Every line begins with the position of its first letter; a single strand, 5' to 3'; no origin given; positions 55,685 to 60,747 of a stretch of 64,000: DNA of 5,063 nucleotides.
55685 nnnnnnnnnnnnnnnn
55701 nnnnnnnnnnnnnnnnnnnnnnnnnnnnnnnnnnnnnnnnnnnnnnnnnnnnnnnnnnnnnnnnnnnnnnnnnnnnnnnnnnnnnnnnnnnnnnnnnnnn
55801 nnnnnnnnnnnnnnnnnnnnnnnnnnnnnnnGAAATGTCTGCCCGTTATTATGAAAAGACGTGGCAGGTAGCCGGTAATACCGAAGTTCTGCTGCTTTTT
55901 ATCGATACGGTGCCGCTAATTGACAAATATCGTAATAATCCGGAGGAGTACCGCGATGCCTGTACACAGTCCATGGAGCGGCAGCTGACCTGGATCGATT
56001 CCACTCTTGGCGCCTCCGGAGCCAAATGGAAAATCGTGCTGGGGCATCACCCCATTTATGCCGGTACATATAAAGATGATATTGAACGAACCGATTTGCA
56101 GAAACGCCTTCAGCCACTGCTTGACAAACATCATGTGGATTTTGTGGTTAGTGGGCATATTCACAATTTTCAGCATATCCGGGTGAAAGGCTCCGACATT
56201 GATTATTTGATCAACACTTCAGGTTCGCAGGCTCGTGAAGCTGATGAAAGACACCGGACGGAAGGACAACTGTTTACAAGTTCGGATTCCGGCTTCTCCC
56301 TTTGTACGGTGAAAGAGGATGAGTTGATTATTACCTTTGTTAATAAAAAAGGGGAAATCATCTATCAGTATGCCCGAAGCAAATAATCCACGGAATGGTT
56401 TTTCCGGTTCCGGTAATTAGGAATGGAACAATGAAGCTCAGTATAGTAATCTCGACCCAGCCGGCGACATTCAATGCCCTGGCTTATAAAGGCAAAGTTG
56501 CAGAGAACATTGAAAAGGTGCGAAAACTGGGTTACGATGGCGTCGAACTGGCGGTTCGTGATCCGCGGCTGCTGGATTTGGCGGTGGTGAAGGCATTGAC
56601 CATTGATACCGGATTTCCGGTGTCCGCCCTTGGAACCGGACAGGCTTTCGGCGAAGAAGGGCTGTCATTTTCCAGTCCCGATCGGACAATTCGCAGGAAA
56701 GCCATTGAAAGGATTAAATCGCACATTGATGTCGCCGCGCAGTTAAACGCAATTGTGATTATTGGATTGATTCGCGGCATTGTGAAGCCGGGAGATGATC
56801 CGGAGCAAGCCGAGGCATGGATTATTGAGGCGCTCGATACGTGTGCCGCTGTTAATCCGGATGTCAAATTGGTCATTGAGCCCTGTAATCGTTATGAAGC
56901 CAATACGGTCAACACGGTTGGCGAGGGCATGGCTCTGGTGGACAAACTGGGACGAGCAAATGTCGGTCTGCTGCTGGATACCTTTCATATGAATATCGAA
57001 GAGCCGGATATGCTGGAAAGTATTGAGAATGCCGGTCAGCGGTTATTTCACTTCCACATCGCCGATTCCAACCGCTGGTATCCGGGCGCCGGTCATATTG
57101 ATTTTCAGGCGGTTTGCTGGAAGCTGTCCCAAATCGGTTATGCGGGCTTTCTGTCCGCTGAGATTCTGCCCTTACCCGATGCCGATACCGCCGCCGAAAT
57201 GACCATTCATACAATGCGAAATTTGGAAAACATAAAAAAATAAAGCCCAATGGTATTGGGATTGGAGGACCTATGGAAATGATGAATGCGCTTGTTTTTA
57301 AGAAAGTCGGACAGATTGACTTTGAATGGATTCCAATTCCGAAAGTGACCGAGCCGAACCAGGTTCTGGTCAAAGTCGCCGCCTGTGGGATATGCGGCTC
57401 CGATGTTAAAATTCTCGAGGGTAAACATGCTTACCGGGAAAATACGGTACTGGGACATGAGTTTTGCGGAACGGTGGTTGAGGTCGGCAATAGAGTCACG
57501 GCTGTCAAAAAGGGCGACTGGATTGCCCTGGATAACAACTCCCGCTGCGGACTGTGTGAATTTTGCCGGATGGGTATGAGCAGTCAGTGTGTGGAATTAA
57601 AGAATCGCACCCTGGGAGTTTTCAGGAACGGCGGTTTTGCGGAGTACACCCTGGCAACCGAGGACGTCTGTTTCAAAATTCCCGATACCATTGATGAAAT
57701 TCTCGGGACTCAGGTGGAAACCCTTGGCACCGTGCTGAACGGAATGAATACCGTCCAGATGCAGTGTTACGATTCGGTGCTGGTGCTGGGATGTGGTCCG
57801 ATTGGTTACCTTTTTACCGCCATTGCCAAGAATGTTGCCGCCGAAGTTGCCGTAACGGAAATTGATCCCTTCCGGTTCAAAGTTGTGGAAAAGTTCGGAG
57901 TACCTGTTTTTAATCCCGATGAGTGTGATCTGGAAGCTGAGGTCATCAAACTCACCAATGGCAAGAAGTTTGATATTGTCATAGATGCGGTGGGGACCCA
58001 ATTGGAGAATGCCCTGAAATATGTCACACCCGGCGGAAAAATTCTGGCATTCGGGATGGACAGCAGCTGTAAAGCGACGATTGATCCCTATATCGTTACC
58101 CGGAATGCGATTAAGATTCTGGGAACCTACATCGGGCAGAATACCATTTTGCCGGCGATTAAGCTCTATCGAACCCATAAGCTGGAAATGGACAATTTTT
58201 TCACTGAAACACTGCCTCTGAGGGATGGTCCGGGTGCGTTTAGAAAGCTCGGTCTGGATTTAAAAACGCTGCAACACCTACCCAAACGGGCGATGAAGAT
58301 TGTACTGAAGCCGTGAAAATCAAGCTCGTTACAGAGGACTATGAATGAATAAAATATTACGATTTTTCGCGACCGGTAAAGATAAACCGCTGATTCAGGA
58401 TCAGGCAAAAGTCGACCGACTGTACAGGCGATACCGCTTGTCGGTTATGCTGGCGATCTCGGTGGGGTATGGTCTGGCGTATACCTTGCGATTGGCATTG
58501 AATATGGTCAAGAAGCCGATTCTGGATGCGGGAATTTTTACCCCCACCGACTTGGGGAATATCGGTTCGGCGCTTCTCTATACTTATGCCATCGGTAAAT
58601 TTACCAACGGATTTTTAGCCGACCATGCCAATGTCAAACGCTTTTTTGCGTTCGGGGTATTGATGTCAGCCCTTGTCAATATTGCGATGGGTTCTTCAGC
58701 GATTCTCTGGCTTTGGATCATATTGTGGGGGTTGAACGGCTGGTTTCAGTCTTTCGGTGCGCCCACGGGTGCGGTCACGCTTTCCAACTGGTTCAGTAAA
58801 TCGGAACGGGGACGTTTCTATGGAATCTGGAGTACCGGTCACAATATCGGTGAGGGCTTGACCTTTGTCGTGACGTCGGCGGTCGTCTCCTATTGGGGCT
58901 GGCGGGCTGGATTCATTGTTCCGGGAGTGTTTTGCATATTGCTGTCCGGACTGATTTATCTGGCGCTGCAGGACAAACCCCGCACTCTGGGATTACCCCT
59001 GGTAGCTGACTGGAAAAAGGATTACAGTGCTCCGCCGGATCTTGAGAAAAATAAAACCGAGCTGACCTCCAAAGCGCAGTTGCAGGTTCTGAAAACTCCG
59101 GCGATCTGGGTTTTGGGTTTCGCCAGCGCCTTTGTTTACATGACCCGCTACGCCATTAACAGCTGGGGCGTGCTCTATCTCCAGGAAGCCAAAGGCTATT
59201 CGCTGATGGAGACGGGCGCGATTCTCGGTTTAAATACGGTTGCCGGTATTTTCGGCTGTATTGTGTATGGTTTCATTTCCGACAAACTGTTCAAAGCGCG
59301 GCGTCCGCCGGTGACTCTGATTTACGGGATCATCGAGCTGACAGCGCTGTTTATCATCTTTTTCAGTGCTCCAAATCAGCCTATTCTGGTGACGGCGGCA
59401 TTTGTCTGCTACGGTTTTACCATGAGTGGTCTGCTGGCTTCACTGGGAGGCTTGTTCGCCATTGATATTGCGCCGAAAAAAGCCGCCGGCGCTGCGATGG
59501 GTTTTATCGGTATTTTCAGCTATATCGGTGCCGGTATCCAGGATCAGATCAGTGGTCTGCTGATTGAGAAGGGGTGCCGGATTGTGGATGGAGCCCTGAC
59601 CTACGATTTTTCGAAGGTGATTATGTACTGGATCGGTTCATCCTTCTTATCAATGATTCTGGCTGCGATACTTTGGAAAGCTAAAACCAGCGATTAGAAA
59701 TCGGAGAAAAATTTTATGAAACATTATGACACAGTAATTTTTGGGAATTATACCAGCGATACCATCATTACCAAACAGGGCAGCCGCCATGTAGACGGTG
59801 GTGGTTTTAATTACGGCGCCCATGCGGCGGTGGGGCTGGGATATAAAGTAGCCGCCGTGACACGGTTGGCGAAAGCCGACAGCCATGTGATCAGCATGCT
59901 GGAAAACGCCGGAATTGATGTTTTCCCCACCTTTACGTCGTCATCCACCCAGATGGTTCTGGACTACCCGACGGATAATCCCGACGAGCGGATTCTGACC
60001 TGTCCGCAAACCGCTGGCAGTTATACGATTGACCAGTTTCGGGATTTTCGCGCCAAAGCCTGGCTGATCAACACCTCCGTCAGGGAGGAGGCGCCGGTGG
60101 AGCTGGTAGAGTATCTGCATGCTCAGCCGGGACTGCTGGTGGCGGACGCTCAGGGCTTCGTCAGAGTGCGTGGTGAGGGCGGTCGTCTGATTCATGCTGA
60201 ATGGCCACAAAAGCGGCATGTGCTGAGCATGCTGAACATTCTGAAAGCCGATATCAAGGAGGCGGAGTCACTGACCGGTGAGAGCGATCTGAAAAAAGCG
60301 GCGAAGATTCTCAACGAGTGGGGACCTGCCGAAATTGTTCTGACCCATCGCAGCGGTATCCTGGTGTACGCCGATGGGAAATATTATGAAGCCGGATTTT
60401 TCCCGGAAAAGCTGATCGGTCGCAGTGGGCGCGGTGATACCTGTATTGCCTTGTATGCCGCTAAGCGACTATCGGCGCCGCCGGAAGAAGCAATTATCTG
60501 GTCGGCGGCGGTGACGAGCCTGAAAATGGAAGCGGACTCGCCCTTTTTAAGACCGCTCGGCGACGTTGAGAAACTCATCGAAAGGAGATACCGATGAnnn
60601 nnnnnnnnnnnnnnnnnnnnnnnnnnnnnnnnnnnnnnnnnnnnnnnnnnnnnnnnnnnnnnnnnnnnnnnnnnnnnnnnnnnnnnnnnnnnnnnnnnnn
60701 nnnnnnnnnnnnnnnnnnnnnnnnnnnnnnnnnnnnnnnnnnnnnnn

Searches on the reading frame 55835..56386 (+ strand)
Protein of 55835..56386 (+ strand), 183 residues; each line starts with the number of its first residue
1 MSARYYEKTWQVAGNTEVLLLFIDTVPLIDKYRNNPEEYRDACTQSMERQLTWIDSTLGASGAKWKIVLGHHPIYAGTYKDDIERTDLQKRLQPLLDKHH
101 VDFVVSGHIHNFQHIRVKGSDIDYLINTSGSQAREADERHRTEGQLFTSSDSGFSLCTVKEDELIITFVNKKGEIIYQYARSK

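Call 7: search_protein_families(library=pfam, proteins=[window:55835-56386:+])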
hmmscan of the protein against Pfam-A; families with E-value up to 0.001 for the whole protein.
window:55835-56386:+ (183 aa): 1 family
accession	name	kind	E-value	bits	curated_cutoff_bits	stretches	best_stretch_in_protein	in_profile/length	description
PF00149.33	Metallophos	-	2.6e-08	35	21.5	1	22-111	119-190/191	Calcineurin-like phosphoesterase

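Call 8: search_protein_families(library=ncbifam, proteins=[window:55835-56386:+])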
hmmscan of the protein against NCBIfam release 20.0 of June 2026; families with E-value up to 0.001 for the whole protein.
window:55835-56386:+ (183 aa): 2 families
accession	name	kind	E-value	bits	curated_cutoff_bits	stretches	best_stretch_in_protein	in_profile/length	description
NF050112.1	PhdiestSpdARhizob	equivalog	1.7e-05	24.6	400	1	28-111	113-199/264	2', 3'cyclic nucleotide phosphodiesterase SpdA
NF008359.0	PRK11148.1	equivalog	0.00065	19.3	225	1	48-118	141-213/275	3',5'-cyclic-AMP phosphodiesterase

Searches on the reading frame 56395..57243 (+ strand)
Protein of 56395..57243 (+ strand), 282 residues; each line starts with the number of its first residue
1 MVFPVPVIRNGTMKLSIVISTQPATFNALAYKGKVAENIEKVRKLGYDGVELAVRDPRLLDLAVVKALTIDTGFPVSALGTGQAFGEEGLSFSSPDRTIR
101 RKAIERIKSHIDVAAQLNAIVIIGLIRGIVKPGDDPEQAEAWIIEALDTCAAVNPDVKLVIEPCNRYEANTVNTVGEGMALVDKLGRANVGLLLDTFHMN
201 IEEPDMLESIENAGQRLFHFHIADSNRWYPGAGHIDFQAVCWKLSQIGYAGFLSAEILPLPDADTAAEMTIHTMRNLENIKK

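Call 13: search_protein_families(library=ncbifam, proteins=[window:56395-57243:+], max_evalue=0.00001)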
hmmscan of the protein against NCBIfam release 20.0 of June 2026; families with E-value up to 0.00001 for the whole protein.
window:56395-57243:+ (282 aa): 10 families
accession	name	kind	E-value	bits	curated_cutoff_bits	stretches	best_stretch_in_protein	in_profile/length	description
NF041099.2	keto_glucon_epim_IolO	equivalog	6.1e-108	360.2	300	1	13-277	1-267/269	5-keto-L-gluconate epimerase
NF051856.1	PsicseEpim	equivalog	2.2e-35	122.8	300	1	31-256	14-244/287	D-psicose 3-epimerase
TIGR03234.1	OH-pyruv-isom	equivalog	1.2e-24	87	353.45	1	36-265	17-248/254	hydroxypyruvate isomerase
NF043033.1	OxoTetrIsom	equivalog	9.6e-18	64.8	325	1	84-262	67-242/251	2-oxo-tetronate isomerase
NF007444.0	PRK09997.1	equivalog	7.4e-12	45.3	465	1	78-264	60-248/258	hydroxypyruvate isomerase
NF007360.0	PRK09856.1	equivalog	5.7e-10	39.2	305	1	37-258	17-249/276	fructoselysine 3-epimerase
TIGR04379.1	myo_inos_iolE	equivalog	3.1e-08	33.5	290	0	172-224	159-211/290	myo-inosose-2 dehydratase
TIGR02631.1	xylA_Arthro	equivalog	6.3e-07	28.8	447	1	91-224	101-246/382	xylose isomerase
NF007441.0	PRK09989.1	equivalog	7e-07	29.3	412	1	86-259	69-243/258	HPr family phosphocarrier protein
NF009688.0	PRK13209.1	subfamily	8.4e-06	25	317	0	29-256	17-253/286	L-ribulose-5-phosphate 3-epimerase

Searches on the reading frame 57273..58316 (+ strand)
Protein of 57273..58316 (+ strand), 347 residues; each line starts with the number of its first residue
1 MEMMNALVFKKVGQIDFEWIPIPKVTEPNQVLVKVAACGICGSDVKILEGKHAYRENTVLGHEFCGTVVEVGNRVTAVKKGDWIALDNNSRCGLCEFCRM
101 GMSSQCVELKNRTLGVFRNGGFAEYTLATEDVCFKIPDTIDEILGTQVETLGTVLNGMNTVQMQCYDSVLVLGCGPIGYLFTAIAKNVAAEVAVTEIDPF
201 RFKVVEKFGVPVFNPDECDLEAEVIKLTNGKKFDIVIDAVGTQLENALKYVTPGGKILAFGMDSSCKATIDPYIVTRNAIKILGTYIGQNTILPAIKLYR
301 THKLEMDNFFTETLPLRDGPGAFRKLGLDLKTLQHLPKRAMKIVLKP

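Call 13: search_protein_families(library=ncbifam, proteins=[window:57273-58316:+], max_evalue=0.00001)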
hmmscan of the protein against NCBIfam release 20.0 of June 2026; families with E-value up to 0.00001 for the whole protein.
window:57273-58316:+ (347 aa): 23 families
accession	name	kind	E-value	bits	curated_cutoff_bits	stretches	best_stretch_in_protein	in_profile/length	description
NF041097.1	keto_inos_dh_IolM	equivalog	2.1e-49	168.2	450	1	13-325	38-376/389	scyllo-inosose 3-dehydrogenase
TIGR00692.1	tdh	equivalog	2.9e-45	154.8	458.35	1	20-286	16-286/340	L-threonine 3-dehydrogenase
NF003808.0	PRK05396.1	equivalog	3.1e-44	151.3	380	1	15-286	13-287/341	L-threonine 3-dehydrogenase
NF007489.0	PRK10083.1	equivalog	7.2e-36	123.8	376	1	4-323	1-320/339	Zn-dependent oxidoreductase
NF006940.0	PRK09422.1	equivalog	3.6e-31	108.4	344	1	26-290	22-288/338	alcohol dehydrogenase AdhP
TIGR03451.1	mycoS_dep_FDH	equivalog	5.5e-30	104.4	512.9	1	11-326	10-346/358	S-(hydroxymethyl)mycothiol dehydrogenase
NF007642.0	PRK10309.1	equivalog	8.8e-30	104.1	550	1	4-242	1-239/347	galactitol-1-phosphate 5-dehydrogenase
NF010344.0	PRK13771.1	subfamily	1.9e-29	102.7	349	1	4-262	1-256/334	putative alcohol dehydrogenase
TIGR03366.1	HpnZ_proposed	hypoth_equivalog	7e-29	101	328.1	1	27-285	4-278/315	putative phosphonate catabolism associated alcohol dehydrogenase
NF007375.0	PRK09880.1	equivalog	5.7e-27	94.4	469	1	28-287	27-291/344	L-idonate 5-dehydrogenase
TIGR03989.1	Rxyl_3153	subfamily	2.7e-26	92.7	440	2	28-106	26-105/370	NDMA-dependent alcohol dehydrogenase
NF041172.1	AcrlCoa_red_Thmprot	equivalog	4.7e-25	88.2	500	1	4-300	1-297/334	acryloyl-CoA reductase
TIGR02824.1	quinone_pig3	subfamily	1.6e-23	83.3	296.8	2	100-286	72-263/325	putative NAD(P)H quinone oxidoreductase, PIG3 family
NF047908.1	AldhRedAhr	equivalog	1.9e-23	82.9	470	1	27-262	27-261/335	NADPH-dependent aldehyde reductase Ahr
TIGR02818.1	adh_III_F_hyde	equivalog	3.5e-20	72.4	543.95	1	28-111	26-110/368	S-(hydroxymethyl)glutathione dehydrogenase/class III alcohol dehydrogenase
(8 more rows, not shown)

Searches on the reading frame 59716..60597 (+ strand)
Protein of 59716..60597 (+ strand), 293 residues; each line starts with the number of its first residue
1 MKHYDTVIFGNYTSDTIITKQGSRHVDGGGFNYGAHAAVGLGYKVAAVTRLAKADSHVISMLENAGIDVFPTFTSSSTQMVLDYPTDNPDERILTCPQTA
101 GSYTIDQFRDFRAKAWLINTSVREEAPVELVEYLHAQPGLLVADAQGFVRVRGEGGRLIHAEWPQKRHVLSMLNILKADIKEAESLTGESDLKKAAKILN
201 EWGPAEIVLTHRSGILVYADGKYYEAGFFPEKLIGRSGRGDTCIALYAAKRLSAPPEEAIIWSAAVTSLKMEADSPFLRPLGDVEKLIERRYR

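Call 13: search_protein_families(library=ncbifam, proteins=[window:59716-60597:+], max_evalue=0.00001)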
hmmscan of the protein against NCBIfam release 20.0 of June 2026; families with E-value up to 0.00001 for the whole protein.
window:59716-60597:+ (293 aa): 0 families

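Call 34: search_protein_families(library=pfam, proteins=[window:59716-60597:+], max_evalue=0.01)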
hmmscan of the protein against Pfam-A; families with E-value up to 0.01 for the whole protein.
window:59716-60597:+ (293 aa): 1 family
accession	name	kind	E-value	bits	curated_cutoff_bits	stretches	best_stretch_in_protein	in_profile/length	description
PF00294.29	PfkB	-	4.7e-07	29.9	25.8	1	157-270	164-289/302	pfkB family carbohydrate kinase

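Call 44: search_solved_structures(query=window:59716-60594:+, max_evalue=0.001)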
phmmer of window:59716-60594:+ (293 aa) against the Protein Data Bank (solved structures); distinct sequences matched with E-value up to 0.001: 5.
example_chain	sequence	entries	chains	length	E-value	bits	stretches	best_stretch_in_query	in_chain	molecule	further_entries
7e4l_A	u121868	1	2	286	8.3e-40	140.1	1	10-279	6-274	PfkB domain-containing protein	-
1vk4_A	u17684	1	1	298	6.7e-39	137.1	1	3-279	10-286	PfkB Carbohydrate kinase TM0415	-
5ysp_A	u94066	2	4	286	3.4e-38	134.8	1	10-279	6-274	TM0415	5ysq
3kd6_A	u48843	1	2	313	7.9e-06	28.6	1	165-277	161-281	Carbohydrate kinase, PfkB family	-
1wye_A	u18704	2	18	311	9.4e-05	25.1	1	173-284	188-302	2-keto-3-deoxygluconate kinase | hypothetical fructokinase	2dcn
